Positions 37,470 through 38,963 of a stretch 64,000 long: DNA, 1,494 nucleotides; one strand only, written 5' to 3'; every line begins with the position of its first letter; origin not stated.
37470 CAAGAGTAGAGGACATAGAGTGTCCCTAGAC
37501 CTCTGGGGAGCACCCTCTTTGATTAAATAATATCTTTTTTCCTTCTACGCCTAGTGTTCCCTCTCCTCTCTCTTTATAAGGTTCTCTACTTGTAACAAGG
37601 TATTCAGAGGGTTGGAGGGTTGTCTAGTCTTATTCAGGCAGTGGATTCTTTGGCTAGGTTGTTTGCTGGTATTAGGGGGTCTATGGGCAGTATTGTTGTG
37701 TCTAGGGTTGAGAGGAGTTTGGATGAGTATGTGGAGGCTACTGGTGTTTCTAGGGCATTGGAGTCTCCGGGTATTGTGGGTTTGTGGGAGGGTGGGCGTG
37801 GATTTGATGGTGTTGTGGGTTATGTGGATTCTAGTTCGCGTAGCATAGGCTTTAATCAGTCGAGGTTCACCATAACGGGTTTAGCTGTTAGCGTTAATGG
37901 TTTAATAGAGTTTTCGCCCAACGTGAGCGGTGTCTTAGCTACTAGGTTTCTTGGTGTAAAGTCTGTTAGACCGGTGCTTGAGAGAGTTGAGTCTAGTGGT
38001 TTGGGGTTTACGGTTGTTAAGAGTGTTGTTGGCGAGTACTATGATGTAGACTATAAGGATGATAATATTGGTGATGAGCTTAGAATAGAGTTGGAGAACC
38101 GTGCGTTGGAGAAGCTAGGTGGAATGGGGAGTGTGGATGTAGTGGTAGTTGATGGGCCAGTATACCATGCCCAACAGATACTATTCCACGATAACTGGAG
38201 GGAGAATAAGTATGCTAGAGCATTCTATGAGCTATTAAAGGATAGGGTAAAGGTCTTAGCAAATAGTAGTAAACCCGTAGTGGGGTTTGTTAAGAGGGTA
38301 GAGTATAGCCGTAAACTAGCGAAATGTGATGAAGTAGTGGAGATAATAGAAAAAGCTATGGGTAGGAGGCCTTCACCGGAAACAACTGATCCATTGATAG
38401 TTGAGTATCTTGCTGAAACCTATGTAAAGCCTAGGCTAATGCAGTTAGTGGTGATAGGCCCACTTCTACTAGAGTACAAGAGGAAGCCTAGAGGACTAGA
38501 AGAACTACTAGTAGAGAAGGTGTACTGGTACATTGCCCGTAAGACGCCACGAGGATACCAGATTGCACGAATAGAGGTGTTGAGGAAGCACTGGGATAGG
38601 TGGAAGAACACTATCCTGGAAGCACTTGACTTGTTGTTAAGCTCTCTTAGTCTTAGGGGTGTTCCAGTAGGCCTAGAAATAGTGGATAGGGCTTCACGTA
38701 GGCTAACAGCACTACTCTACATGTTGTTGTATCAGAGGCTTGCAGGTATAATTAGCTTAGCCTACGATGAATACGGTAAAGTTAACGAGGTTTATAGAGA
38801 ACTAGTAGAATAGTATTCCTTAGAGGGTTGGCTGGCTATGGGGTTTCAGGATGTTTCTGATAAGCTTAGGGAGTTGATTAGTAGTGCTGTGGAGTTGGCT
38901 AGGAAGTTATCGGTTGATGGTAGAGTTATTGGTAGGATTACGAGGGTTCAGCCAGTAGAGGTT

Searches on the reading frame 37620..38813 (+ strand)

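Call 12: search_protein_families(library=pfam, proteins=[window:37620-38813:+], max_evalue=0.01)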
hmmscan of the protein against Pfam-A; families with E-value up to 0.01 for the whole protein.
window:37620-38813:+ (397 aa): 1 family
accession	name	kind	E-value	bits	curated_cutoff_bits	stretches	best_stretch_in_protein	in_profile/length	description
PF09376.16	NurA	-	3.7e-17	63.1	21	1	69-360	6-253/254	NurA domain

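Call 84: search_protein_families(library=padloc, proteins=[window:37620-38813:+], max_evalue=0.0001)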
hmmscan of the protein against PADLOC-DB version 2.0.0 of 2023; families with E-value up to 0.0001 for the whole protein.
window:37620-38813:+ (397 aa): 1 family
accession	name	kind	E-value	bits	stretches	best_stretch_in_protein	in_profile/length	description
PDLC01056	NurA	-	9.8e-25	85.6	1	8-372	4-297/310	Type III coevolved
